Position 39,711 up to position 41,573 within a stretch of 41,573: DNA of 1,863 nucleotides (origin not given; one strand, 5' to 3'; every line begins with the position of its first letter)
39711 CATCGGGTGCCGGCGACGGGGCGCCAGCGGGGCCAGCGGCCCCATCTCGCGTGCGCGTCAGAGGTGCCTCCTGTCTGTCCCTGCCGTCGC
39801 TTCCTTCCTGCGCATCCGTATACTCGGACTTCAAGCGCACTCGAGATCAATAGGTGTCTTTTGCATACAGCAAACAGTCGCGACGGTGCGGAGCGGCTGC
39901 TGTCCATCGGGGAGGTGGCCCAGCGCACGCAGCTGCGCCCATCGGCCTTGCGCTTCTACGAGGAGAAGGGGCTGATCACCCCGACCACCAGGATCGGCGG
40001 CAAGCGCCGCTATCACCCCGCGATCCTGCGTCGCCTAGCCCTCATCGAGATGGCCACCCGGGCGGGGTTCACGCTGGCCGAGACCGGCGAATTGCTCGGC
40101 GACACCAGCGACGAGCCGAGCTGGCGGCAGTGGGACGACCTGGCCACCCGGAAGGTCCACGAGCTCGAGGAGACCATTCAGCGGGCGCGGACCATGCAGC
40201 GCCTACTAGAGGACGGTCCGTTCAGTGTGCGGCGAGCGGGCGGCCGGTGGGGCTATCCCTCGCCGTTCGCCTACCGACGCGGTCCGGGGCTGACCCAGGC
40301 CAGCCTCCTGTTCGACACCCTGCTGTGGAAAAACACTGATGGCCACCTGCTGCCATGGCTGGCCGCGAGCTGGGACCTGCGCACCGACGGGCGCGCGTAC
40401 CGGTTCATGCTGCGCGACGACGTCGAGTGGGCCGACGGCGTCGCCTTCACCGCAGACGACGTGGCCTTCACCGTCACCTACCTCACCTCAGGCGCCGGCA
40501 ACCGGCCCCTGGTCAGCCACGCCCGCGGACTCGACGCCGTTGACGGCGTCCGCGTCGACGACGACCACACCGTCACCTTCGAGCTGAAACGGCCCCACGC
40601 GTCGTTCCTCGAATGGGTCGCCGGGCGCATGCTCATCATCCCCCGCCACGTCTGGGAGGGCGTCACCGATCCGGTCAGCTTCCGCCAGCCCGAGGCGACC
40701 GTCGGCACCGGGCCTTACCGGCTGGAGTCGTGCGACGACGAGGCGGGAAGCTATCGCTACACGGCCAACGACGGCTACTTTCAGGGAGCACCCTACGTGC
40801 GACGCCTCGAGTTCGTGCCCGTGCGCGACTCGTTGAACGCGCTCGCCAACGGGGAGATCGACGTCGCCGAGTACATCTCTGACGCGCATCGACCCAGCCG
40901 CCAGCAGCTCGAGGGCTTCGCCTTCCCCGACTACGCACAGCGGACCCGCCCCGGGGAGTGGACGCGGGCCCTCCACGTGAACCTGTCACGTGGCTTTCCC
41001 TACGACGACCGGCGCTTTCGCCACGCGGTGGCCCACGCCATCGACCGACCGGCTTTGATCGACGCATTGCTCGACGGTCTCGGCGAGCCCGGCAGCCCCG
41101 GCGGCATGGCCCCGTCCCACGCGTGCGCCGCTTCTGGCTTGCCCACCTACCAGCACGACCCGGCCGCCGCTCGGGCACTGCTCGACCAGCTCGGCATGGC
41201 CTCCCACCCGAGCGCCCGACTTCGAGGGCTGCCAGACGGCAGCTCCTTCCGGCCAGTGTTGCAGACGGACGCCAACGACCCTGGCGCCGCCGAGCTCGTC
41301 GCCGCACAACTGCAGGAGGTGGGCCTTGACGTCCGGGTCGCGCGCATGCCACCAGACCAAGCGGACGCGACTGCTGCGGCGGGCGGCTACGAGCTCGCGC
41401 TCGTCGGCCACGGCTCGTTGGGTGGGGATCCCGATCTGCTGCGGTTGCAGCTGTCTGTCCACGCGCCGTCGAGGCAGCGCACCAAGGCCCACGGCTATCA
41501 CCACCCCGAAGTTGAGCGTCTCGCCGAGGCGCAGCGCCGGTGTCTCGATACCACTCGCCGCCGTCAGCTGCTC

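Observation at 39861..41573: MerR DNA-binding domain fused to a cytoplasmic copy of the importer's own family-5 substrate-binding protein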

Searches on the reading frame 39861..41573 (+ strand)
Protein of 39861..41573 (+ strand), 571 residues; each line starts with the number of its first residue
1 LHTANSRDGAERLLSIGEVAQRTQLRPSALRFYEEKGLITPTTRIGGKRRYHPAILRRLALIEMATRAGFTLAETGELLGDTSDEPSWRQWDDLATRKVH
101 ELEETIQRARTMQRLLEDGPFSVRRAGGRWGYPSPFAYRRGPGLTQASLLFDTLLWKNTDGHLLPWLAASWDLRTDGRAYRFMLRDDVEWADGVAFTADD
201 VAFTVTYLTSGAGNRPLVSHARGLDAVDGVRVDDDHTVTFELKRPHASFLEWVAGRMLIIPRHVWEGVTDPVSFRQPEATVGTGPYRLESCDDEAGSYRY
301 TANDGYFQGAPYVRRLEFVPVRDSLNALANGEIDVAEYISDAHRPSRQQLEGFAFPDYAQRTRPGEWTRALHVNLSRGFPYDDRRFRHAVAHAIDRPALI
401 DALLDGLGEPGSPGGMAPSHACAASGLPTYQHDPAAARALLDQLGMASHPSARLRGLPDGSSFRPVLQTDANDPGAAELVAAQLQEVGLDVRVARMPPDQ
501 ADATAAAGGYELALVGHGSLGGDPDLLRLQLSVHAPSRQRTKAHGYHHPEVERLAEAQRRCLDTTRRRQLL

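Call 4: search_protein_families(library=pfam, proteins=[window:39861-41573:+], max_evalue=0.01)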
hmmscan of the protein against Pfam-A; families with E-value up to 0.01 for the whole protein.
window:39861-41573:+ (571 aa): 4 families
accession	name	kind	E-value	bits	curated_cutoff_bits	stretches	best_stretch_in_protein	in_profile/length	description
PF00496.27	SBP_bac_5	-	1.7e-66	225.3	32.4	1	164-525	3-354/368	Bacterial extracellular solute-binding proteins, family 5 Middle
PF13411.12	MerR_1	-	1.1e-13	51.5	21.6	1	15-79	2-66/69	MerR HTH family regulatory protein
PF00376.29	MerR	-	1.9e-11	44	28.2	1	15-51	1-38/38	MerR family regulatory protein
PF09278.17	MerR-DNA-bind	-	2e-10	41.6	25.4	1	56-117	1-63/65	MerR, DNA binding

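Call 6: find_homologous_proteins(query=window:39861-41573:+, max_evalue=1e-10)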
Query window:39861-41573:+ (571 aa): 469 proteins with E <= 1e-10 among 8000 candidates; the best 120 are listed.
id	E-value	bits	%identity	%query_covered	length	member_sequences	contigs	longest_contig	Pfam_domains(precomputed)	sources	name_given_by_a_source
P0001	0.0e+0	1166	89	100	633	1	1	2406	PF00376.30,PF13411.13,PF09278.18,PF00496.28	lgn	-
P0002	0.0e+0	1152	88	100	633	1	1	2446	PF00376.30,PF13411.13,PF09278.18,PF00496.28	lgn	-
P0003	0.0e+0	1084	84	100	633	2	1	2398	PF00376.30,PF13411.13,PF09278.18,PF00496.28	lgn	-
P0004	0.0e+0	1026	78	100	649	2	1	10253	PF00376.30,PF13411.13,PF09278.18,PF00496.28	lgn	-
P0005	1.2e-230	785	64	98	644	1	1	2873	PF00376.30,PF13411.13,PF09278.18,PF00496.28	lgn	-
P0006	7.0e-223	760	62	100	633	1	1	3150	PF00376.30,PF13411.13,PF09278.18,PF00496.28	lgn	-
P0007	2.5e-212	725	60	98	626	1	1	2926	PF00376.30,PF13411.13,PF09278.18,PF00496.28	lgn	-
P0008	3.6e-208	711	58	99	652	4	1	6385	PF00376.30,PF13411.13,PF09278.18,PF00496.28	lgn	-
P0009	9.7e-207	707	59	97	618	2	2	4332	PF00376.30,PF13411.13,PF09278.18,PF00496.28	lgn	-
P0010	1.2e-169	584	52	99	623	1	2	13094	PF00376.30,PF13411.13,PF09278.18,PF00496.28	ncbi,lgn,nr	ncbi:MAG: ABC transporter substrate-binding protein [Actinomycetota bacterium]|nr:ABC transporter su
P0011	2.1e-167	577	51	98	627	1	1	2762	PF00376.30,PF13411.13,PF09278.18,PF00496.28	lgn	-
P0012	4.4e-165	569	52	98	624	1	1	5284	PF00376.30,PF13411.13,PF09278.18,PF00496.28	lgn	-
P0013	1.3e-164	567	51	98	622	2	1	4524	PF00376.30,PF13411.13,PF09278.18,PF00496.28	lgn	-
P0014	8.3e-162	558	50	99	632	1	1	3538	PF00376.30,PF13411.13,PF09278.18,PF00496.28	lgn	-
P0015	2.6e-161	557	52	98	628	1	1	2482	PF00376.30,PF13411.13,PF09278.18,PF00496.28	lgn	-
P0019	3.9e-157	543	50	98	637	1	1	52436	PF00376.30,PF13411.13,PF09278.18,PF00496.28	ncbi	-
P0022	1.1e-148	515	48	98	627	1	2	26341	PF00376.30,PF13411.13,PF09278.18,PF00496.28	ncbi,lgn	ncbi:MAG: ABC transporter substrate-binding protein [Egibacteraceae bacterium]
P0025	2.3e-146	507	47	99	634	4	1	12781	PF00376.30,PF13411.13,PF09278.18,PF00496.28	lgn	-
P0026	8.9e-146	505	47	98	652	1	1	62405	PF00376.30,PF13411.13,PF09278.18,PF00496.28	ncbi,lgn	-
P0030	2.0e-143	497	48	98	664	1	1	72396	PF00376.30,PF13411.13,PF09278.18,PF00496.28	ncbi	ncbi:ABC transporter substrate-binding protein [soil metagenome]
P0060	3.2e-124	434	46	79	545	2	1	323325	PF00496.28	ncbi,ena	-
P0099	4.5e-115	404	45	79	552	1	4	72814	PF00496.28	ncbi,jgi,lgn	ncbi:MAG: ABC transporter substrate-binding protein [Actinomycetota bacterium]|jgi:peptide/nickel tr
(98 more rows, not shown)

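Call 14: search_solved_structures(query=P0001, max_evalue=0.001, show_alignments=1)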
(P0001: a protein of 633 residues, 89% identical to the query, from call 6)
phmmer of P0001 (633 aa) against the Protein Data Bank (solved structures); distinct sequences matched with E-value up to 0.001: 104 (the best 60 are shown).
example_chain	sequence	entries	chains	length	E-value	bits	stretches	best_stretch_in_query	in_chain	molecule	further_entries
4pft_A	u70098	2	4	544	6.5e-28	100.7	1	147-591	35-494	ABC transporter substrate-binding protein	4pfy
1vr5_A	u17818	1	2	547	6.6e-28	100.7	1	147-591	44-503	oligopeptide ABC transporter, periplasmic oligopeptide-binding protein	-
4oer_A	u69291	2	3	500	1.4e-26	96.4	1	147-513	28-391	NikA protein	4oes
4pfu_A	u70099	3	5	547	2.2e-26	95.7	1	127-605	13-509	ABC transporter substrate-binding protein | Mannoside ABC transport system, sugar-binding protein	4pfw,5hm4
8z1z_F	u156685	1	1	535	3.2e-26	95.2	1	151-585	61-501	Dipeptide-binding protein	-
1dpp_A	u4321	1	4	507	6.7e-26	94.1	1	151-585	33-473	DIPEPTIDE BINDING PROTEIN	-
8z1y_F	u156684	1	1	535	7.9e-26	93.9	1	151-585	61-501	Dipeptide-binding protein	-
1dpe_A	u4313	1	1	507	4.1e-25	91.5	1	156-585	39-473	DIPEPTIDE-BINDING PROTEIN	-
2noo_A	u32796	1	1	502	1.8e-24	89.3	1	147-538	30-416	Nickel-binding periplasmic protein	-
8spm_A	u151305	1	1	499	4.8e-24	87.9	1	146-522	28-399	Nickel ABC transporter, nickel/metallophore periplasmic binding protein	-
3mzb_A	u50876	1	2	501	4.9e-24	87.9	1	146-522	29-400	Nickel-binding periplasmic protein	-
1zlq_A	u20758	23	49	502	4.9e-24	87.9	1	146-522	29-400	Nickel-binding periplasmic protein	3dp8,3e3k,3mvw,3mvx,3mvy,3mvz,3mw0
1uiu_A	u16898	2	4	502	4.9e-24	87.9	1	146-522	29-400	Nickel-binding periplasmic protein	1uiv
5isu_A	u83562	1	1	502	6.3e-24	87.6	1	149-596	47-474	Lmo0135 protein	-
9t0v_A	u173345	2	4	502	6.5e-24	87.5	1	146-498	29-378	Nickel-binding periplasmic protein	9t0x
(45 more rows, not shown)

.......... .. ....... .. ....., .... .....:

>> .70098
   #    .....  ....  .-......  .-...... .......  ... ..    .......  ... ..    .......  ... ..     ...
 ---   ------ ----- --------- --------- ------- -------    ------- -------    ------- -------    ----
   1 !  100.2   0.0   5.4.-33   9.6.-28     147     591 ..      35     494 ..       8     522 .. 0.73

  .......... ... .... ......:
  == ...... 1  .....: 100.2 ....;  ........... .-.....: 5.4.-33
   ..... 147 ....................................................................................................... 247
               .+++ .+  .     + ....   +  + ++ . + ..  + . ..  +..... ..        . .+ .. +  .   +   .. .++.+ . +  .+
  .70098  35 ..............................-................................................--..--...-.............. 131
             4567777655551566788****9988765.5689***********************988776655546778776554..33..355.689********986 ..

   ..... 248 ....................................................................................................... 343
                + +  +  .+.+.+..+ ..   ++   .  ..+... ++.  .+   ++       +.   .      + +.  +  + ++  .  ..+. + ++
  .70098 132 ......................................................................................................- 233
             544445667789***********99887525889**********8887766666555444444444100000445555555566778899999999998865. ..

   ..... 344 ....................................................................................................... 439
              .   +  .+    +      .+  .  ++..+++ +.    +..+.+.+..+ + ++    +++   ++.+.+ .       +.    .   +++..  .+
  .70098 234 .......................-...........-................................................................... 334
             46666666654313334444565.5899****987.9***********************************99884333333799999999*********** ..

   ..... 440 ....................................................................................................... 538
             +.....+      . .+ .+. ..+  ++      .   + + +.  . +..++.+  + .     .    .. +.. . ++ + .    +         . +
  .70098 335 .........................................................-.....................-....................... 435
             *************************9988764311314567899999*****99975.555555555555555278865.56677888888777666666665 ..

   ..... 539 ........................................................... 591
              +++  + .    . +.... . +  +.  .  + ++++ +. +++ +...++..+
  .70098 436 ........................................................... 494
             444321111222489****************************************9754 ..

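Call 15: find_encoding_contigs(protein=P0019, flank=10000, max_places=2)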
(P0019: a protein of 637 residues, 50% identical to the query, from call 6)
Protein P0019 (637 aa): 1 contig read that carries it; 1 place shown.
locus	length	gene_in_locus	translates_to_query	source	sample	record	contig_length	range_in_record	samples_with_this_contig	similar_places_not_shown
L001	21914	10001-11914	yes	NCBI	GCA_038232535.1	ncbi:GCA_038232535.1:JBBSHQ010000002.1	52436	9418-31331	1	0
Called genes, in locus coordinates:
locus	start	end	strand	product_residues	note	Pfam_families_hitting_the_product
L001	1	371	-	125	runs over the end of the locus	PF18765:Polbeta (weak)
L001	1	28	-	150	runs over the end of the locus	PF01934:HepT-like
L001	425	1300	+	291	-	PF01925:TauE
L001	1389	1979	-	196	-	PF03167:UDG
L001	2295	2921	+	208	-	PF00300:His_Phos_1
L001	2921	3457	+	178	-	PF11290:DUF3090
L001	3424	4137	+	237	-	PF00454:PI3_PI4_kinase (weak)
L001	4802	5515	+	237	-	-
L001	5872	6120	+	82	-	-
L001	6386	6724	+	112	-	-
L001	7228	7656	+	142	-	-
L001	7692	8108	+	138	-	-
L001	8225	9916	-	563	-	PF00496:SBP_bac_5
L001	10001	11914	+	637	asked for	PF00376:MerR, PF13411:MerR_1, PF09278:MerR-DNA-bind, PF00496:SBP_bac_5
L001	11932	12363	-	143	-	PF01475:FUR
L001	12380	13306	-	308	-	PF00950:ABC-3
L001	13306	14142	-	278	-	PF00005:ABC_tran, PF13304:AAA_21 (weak)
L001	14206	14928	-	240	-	PF02596:DUF169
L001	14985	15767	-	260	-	-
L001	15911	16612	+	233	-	PF06971:Put_DNA-bind_N, PF02629:CoA_binding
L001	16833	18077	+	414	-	PF05201:GlutR_N, PF01488:Shikimate_DH, PF00745:GlutR_dimer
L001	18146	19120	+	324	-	PF01379:Porphobil_deam, PF03900:Porphobil_deamC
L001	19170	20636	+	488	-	PF00590:TP_methylase, PF02602:HEM4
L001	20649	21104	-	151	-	-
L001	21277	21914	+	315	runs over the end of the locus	PF00490:ALAD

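Call 16: find_encoding_contigs(protein=P0026, flank=10000, max_places=2)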
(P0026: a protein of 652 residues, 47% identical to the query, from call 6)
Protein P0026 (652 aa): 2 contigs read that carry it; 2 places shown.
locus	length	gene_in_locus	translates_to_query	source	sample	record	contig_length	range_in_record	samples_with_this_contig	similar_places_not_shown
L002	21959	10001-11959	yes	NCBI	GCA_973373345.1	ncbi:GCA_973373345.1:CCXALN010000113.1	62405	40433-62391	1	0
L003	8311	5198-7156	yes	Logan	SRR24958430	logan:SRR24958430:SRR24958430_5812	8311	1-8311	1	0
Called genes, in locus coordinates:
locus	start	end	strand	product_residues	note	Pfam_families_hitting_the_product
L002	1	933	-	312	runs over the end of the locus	PF00248:Aldo_ket_red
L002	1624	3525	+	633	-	PF13231:PMT_2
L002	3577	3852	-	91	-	PF00216:Bac_DNA_binding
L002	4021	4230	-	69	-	-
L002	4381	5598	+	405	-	PF09298:FAA_hydrolase_N, PF01557:FAA_hydrolase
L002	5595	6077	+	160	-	PF05618:RimB-like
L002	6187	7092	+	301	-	PF18030:Rimk_N, PF14397:ATPgrasp_ST (faint), PF02655:ATP-grasp_3, PF02955:GSH-S_ATP, PF08443:RimK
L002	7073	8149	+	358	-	PF24827:AstE_AspA_cat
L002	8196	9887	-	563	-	PF00496:SBP_bac_5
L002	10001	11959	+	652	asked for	PF00376:MerR, PF13411:MerR_1, PF09278:MerR-DNA-bind, PF00496:SBP_bac_5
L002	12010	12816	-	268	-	PF03734:YkuD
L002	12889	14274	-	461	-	PF00772:DnaB, PF03796:DnaB_C, PF13481:AAA_25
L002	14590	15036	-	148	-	PF01281:Ribosomal_L9_N, PF03948:Ribosomal_L9_C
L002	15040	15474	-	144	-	PF01084:Ribosomal_S18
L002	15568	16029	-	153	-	PF00436:SSB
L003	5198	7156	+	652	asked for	PF00376:MerR, PF13411:MerR_1, PF09278:MerR-DNA-bind, PF00496:SBP_bac_5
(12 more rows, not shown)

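Call 17: find_encoding_contigs(protein=P0030, flank=10000, max_places=2)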
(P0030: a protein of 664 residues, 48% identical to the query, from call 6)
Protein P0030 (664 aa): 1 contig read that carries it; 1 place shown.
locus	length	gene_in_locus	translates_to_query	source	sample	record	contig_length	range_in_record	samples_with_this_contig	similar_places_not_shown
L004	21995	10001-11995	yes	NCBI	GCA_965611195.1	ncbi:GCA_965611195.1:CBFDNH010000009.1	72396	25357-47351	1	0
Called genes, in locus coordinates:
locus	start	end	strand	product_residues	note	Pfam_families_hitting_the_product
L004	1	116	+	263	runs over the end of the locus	-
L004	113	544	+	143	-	-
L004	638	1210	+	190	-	PF00226:DnaJ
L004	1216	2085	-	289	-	PF02036:SCP2 (weak)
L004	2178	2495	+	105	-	PF00005:ABC_tran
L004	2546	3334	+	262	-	PF00005:ABC_tran, PF13304:AAA_21 (weak)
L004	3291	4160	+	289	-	PF01061:ABC2_membrane, PF12698:ABC2_membrane_3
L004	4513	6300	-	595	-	PF00005:ABC_tran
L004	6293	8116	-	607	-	PF00005:ABC_tran, PF02463:SMC_N (faint), PF13304:AAA_21 (faint)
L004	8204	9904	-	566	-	PF00496:SBP_bac_5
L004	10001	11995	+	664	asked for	PF00376:MerR, PF13411:MerR_1, PF09278:MerR-DNA-bind, PF00496:SBP_bac_5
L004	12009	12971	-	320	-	PF13489:Methyltransf_23, PF00891:Methyltransf_2, PF08241:Methyltransf_11, PF08242:Methyltransf_12 (weak), PF13649:Methyltransf_25, PF13847:Methyltransf_31 (weak)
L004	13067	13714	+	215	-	PF13489:Methyltransf_23, PF01209:Ubie_methyltran (weak), PF13847:Methyltransf_31, PF08241:Methyltransf_11, PF08242:Methyltransf_12, PF13649:Methyltransf_25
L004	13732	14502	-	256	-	PF00702:Hydrolase, PF12710:HAD (weak), PF13419:HAD_2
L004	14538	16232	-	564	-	PF00496:SBP_bac_5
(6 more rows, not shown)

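Call 18: find_encoding_contigs(protein=P0022, flank=10000, max_places=2)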
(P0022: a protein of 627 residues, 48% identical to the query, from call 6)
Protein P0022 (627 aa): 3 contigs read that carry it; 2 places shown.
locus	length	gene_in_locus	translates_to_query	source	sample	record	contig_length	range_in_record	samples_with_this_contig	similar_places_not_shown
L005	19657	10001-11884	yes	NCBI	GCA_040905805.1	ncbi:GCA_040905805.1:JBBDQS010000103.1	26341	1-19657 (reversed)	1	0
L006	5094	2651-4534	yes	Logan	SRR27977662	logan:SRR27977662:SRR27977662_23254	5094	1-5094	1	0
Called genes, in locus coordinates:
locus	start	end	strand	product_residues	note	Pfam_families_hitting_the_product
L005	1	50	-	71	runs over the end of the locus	PF11127:YgaP-like_TM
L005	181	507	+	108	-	-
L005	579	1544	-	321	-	PF00891:Methyltransf_2, PF13489:Methyltransf_23 (weak), PF08241:Methyltransf_11 (faint), PF13649:Methyltransf_25 (weak)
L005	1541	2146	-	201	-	PF02663:FmdE, PF01258:zf-dskA_traR (weak)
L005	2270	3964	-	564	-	PF00496:SBP_bac_5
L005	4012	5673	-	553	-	PF00496:SBP_bac_5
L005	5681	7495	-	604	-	PF00005:ABC_tran, PF02463:SMC_N (faint), PF13401:AAA_22 (faint), PF13555:AAA_29 (faint), PF13304:AAA_21, PF08352:oligo_HPY, PF00005:ABC_tran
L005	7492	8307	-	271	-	PF00528:BPD_transp_1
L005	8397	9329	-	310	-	PF00528:BPD_transp_1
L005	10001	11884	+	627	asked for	PF00376:MerR, PF13411:MerR_1, PF09278:MerR-DNA-bind, PF00496:SBP_bac_5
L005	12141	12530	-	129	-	PF03625:DUF302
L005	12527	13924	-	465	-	PF00581:Rhodanese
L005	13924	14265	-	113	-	PF00581:Rhodanese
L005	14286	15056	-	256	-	PF01925:TauE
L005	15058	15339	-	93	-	PF02583:Trns_repr_metal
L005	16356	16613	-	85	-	-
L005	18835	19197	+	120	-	PF05973:Gp49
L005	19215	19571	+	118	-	PF13744:HTH_37 (weak), PF01381:HTH_3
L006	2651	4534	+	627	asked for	PF00376:MerR, PF13411:MerR_1, PF09278:MerR-DNA-bind, PF00496:SBP_bac_5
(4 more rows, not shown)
